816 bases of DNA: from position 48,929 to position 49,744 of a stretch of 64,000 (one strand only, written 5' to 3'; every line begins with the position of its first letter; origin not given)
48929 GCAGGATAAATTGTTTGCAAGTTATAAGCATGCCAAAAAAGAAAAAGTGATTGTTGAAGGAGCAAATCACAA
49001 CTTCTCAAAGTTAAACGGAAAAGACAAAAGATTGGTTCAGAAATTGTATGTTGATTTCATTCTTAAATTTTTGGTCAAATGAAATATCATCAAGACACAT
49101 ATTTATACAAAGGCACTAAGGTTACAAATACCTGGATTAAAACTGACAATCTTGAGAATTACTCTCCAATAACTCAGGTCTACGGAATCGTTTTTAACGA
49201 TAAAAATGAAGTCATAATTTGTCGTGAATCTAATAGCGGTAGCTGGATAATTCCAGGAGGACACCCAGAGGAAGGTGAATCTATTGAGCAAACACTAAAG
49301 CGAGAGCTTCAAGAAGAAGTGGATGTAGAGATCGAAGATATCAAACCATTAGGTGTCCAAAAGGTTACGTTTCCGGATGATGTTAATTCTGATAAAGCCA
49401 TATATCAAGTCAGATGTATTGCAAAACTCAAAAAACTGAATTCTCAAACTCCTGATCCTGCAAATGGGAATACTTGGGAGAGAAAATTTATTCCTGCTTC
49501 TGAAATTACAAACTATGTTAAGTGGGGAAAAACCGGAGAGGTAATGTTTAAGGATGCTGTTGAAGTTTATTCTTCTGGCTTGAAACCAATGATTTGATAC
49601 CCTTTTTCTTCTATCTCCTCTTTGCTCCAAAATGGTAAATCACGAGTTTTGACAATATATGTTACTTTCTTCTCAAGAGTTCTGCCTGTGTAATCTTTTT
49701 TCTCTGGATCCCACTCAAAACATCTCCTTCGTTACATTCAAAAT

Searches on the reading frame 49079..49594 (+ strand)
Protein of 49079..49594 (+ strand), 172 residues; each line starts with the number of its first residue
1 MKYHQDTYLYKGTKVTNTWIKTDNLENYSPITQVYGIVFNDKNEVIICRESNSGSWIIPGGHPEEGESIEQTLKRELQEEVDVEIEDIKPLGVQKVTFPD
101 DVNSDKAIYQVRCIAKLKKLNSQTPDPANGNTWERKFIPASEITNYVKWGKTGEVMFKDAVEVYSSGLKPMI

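Call 82: search_protein_families(library=pfam, proteins=[window:49079-49594:+], max_evalue=0.001)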
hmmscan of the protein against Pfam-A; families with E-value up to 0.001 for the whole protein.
window:49079-49594:+ (172 aa): 1 family
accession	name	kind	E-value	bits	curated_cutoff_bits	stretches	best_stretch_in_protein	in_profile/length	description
PF00293.34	NUDIX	-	1.2e-16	61.3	21.1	1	34-143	6-118/134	NUDIX domain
